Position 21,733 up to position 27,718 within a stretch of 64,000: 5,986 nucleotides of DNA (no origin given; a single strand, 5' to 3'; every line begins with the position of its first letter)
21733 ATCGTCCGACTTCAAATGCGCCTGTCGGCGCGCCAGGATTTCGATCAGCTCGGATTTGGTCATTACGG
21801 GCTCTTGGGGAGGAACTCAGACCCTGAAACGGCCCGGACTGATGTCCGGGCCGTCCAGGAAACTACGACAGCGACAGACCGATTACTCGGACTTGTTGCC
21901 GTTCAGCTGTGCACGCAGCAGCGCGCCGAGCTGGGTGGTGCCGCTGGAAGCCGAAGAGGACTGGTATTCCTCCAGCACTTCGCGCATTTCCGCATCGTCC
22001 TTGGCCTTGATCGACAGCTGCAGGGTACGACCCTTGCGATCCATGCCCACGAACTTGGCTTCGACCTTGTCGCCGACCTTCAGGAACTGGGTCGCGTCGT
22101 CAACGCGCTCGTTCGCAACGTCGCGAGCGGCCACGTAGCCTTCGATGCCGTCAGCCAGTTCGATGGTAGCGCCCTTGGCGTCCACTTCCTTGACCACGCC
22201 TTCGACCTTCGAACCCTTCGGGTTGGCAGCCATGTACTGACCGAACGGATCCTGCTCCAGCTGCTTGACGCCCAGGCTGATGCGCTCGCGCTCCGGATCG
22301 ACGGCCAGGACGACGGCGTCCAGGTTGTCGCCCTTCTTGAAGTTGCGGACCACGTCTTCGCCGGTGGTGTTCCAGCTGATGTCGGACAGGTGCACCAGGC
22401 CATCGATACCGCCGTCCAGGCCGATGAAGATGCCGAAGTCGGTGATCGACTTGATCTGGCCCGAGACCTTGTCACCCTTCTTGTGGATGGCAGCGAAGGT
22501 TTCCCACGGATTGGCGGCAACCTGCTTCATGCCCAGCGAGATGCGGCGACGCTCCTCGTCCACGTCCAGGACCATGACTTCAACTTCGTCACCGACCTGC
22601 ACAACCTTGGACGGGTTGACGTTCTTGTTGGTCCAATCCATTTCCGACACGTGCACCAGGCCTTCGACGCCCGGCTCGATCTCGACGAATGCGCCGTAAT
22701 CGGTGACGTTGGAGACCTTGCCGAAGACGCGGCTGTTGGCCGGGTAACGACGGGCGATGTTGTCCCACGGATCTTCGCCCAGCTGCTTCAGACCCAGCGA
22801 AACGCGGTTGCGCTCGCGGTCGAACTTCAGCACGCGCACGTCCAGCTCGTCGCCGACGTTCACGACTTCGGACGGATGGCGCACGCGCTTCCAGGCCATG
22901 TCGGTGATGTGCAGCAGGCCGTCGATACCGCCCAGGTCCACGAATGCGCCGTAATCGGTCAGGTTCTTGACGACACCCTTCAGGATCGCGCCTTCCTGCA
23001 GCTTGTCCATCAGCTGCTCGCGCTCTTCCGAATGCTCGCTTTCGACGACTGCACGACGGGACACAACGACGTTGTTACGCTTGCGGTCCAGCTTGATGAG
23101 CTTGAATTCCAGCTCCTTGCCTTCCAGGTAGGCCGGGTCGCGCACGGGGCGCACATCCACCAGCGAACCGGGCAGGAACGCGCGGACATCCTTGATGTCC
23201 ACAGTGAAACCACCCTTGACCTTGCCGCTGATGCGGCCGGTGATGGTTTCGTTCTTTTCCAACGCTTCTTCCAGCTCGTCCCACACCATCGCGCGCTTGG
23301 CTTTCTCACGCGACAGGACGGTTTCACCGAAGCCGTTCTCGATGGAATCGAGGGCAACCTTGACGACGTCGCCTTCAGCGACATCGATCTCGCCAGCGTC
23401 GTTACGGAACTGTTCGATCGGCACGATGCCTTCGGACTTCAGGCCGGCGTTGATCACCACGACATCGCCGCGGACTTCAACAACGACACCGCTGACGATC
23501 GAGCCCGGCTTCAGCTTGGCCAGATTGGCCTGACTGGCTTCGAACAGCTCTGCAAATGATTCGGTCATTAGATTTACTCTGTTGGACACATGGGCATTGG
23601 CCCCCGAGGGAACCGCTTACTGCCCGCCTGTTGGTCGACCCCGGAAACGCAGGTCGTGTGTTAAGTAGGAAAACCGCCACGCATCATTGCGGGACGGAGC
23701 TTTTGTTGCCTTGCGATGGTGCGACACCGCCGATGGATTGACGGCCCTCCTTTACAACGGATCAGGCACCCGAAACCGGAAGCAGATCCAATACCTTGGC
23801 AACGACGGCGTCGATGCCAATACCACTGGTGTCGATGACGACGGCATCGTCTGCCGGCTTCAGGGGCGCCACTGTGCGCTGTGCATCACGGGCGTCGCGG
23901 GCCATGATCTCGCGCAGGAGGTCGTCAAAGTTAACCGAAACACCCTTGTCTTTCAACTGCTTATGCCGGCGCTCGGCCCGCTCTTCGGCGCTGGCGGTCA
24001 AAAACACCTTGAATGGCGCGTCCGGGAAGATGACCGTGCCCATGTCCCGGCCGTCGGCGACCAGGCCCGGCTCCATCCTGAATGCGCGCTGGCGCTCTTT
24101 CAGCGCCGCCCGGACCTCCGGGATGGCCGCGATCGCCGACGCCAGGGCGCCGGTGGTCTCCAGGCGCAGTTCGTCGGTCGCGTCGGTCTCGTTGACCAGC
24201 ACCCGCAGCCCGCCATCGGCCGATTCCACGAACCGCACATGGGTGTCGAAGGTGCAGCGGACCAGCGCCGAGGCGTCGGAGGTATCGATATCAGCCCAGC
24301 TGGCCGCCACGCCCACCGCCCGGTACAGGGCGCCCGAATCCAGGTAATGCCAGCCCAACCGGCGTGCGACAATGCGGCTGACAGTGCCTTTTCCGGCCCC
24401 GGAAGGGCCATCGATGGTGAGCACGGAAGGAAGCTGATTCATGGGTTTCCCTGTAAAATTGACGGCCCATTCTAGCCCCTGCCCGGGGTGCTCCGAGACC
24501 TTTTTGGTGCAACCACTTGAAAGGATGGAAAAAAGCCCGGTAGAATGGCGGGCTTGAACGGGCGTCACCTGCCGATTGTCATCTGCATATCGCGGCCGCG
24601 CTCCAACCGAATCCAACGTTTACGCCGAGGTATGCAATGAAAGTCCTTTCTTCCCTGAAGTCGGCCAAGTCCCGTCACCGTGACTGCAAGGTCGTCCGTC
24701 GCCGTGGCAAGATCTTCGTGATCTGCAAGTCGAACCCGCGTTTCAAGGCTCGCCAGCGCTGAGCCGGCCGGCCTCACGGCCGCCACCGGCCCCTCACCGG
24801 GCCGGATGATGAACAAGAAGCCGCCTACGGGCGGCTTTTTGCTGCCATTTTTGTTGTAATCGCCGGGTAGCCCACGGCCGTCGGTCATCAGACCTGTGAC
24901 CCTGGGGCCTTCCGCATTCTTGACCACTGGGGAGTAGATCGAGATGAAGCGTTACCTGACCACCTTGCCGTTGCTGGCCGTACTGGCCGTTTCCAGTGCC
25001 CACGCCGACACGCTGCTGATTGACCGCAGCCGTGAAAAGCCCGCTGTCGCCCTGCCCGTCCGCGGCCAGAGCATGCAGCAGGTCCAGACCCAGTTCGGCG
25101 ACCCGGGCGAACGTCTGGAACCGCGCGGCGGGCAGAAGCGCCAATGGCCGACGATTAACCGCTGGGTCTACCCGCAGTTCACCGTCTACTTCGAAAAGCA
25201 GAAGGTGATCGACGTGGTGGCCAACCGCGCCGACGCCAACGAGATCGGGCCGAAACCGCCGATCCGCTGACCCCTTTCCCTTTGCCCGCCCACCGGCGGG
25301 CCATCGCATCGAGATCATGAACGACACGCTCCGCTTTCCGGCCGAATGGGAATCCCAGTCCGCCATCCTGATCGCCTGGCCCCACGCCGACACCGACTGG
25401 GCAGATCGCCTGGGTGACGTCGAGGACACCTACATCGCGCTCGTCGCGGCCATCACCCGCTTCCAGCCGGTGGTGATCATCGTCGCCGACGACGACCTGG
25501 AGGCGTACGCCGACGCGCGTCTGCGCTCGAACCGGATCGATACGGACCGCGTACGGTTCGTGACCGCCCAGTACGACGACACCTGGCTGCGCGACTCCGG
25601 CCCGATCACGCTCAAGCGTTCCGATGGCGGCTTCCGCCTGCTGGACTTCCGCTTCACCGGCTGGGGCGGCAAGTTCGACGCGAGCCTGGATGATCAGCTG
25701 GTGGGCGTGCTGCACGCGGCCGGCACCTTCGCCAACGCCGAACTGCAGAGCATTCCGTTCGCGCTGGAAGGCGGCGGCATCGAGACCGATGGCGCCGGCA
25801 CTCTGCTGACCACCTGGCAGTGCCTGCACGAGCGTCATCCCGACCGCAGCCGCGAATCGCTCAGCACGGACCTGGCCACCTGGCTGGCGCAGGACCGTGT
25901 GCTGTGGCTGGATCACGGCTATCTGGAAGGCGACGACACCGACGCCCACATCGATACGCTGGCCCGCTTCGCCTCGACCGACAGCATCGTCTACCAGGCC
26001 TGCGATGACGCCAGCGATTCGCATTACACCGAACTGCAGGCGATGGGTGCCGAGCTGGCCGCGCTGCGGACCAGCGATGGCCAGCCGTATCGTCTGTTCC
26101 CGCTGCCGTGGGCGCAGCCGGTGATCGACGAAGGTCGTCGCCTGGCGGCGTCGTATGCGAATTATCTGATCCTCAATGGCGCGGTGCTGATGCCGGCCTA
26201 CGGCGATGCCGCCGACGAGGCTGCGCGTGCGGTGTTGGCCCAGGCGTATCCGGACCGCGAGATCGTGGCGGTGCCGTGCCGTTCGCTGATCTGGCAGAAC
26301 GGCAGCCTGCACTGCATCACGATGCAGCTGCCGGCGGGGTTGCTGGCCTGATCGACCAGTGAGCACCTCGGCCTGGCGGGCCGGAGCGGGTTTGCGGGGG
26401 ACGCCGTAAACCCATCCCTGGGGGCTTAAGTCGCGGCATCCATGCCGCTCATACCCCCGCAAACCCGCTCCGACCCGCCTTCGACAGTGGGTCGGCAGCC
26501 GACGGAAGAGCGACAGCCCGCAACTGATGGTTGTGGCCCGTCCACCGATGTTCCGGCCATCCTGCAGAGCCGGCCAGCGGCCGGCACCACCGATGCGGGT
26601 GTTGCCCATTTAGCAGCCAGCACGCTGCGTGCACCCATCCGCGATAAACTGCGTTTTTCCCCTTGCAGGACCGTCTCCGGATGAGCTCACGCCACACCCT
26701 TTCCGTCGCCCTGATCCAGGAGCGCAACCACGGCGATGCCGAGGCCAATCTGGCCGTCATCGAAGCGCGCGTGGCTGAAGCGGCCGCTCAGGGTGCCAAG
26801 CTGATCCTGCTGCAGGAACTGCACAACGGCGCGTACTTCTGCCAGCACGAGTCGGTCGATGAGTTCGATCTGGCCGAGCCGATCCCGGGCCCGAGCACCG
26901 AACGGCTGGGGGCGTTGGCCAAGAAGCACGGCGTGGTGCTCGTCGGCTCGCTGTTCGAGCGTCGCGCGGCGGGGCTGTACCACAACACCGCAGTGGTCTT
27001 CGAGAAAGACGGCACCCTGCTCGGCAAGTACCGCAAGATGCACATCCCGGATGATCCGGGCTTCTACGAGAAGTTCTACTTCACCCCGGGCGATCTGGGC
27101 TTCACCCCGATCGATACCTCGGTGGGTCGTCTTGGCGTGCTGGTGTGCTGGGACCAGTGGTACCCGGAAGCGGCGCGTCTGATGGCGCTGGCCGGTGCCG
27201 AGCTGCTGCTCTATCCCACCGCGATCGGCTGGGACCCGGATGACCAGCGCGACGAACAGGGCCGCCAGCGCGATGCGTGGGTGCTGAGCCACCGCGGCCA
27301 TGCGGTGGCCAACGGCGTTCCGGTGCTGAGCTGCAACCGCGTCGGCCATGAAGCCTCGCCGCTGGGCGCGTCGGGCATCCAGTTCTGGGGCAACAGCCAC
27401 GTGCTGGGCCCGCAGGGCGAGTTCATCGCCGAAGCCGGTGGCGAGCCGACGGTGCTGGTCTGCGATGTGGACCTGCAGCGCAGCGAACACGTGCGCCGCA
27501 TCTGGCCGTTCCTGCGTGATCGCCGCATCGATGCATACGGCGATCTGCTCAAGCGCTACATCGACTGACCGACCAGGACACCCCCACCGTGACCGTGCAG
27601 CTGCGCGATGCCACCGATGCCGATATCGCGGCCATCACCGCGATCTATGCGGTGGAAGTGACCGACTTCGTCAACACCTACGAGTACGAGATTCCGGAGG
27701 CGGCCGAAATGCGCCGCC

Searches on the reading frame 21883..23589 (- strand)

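Call 44: search_protein_families(library=pfam, proteins=[window:21883-23589:-], max_evalue=0.00001)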
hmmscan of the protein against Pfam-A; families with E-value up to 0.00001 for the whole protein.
window:21883-23589:- (568 aa): 4 families
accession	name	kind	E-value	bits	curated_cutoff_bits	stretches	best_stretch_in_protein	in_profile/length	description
PF00575.29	S1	-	1.9e-95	313.7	22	5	196-268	1-74/74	S1 RNA binding domain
PF23459.1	S1_RRP5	-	7.2e-26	91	27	0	287-348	6-66/72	RRP5 S1 domain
PF21710.3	Spt6_S1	-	7.6e-14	52.2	27.5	0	291-350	23-82/91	Spt6, S1/OB domain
PF17092.11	PCB_OB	-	1.9e-06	29.1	27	0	290-342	37-99/111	Penicillin-binding protein OB-like domain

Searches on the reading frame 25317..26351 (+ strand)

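Call 44: search_protein_families(library=pfam, proteins=[window:25317-26351:+], max_evalue=0.00001)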
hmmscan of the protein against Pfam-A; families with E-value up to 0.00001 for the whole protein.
window:25317-26351:+ (344 aa): 1 family
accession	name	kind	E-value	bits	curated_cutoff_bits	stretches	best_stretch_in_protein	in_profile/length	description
PF04371.20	PAD_porph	-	3.9e-112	375.1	25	1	6-339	1-321/321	Porphyromonas-type peptidyl-arginine deiminase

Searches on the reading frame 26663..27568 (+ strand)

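Call 44: search_protein_families(library=pfam, proteins=[window:26663-27568:+], max_evalue=0.00001)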
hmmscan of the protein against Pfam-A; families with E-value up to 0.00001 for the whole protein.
window:26663-27568:+ (301 aa): 1 family
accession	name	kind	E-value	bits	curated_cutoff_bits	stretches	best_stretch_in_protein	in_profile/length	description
PF00795.27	CN_hydrolase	-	6.1e-60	203.2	23.2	1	15-278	2-255/256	Carbon-nitrogen hydrolase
